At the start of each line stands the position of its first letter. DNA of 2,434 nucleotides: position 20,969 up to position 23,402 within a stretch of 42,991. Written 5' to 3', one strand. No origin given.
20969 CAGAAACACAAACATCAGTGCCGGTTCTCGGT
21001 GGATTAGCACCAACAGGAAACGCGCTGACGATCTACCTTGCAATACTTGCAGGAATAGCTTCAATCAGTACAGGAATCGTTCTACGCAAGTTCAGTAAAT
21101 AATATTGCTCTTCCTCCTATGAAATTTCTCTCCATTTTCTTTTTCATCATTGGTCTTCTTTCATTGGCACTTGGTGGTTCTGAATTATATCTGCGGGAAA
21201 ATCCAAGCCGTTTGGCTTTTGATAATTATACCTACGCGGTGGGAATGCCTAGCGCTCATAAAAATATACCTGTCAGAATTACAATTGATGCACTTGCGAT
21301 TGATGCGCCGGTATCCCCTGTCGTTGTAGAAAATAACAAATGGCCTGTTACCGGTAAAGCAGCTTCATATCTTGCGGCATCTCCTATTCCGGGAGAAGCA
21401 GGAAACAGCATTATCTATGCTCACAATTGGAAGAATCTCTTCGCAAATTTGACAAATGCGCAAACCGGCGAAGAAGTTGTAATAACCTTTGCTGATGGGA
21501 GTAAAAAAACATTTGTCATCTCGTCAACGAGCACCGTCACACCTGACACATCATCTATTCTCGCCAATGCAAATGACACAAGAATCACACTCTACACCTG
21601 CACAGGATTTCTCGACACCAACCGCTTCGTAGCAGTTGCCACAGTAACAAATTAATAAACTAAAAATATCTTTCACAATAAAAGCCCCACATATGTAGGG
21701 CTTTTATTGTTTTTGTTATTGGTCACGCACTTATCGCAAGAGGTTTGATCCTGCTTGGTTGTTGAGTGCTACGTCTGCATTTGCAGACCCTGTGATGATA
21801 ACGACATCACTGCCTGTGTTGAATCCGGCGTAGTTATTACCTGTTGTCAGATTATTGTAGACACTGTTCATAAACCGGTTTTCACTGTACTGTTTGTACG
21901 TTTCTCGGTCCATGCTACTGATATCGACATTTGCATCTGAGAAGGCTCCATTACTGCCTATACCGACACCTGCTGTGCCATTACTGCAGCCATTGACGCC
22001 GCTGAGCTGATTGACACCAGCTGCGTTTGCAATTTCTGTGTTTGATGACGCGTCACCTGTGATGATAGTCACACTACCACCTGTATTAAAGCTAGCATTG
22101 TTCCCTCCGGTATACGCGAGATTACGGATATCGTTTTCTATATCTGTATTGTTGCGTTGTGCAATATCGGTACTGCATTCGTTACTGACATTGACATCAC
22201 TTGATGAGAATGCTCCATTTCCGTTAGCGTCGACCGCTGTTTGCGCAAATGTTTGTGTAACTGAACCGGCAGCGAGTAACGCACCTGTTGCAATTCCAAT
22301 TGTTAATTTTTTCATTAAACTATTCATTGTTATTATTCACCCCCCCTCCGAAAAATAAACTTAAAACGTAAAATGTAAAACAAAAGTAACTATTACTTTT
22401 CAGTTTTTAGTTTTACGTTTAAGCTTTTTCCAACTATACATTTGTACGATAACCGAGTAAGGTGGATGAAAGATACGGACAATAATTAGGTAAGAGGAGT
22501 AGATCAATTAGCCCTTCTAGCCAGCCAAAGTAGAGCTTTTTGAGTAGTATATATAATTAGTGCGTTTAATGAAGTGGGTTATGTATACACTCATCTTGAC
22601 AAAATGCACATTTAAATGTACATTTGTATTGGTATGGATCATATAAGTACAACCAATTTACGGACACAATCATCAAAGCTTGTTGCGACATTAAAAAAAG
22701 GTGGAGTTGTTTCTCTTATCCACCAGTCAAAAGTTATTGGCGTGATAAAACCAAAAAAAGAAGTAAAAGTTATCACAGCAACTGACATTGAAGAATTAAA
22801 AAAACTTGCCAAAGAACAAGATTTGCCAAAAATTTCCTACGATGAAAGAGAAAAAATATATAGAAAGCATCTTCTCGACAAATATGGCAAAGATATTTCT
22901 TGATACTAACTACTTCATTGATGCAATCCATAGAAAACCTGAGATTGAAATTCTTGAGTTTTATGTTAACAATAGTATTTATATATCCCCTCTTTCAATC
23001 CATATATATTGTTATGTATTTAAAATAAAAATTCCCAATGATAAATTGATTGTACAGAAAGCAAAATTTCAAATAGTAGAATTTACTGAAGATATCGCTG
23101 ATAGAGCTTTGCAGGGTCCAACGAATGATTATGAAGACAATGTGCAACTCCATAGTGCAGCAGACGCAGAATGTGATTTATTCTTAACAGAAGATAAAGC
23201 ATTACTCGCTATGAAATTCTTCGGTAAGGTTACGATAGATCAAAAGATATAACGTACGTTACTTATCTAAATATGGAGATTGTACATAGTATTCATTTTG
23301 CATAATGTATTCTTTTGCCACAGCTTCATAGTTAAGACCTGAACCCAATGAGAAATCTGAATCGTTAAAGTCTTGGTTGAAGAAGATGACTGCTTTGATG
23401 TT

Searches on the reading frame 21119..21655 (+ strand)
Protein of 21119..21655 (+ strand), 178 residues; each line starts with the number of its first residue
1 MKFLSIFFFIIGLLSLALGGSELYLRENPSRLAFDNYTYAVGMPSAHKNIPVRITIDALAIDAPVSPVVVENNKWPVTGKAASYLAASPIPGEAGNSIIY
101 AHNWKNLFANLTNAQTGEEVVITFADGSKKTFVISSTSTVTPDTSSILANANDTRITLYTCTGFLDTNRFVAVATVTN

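Call 12: search_protein_families(library=pfam, proteins=[window:21119-21655:+], max_evalue=0.01)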
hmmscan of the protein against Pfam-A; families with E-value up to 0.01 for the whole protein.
window:21119-21655:+ (178 aa): 1 family
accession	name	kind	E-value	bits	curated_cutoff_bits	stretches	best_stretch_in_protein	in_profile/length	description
PF04203.18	Sortase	-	2.1e-19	70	26.6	1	54-175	1-123/125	Sortase domain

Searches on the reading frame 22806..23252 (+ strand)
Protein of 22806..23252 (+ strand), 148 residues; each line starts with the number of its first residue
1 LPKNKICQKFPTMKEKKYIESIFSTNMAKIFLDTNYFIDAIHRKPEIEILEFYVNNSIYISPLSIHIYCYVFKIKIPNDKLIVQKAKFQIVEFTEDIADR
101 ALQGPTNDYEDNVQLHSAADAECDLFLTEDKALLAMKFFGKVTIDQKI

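Call 32: search_protein_families(library=pfam, proteins=[window:22806-23252:+], max_evalue=0.01)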
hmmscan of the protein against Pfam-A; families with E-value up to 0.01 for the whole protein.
window:22806-23252:+ (148 aa): 2 families
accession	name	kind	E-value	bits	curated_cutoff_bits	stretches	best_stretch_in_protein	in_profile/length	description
PF01850.27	PIN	-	4.7e-07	30.9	23.6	1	30-135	1-116/120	PIN domain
PF13470.12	PIN_3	-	3.5e-06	28.2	27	1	29-132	1-115/115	PIN domain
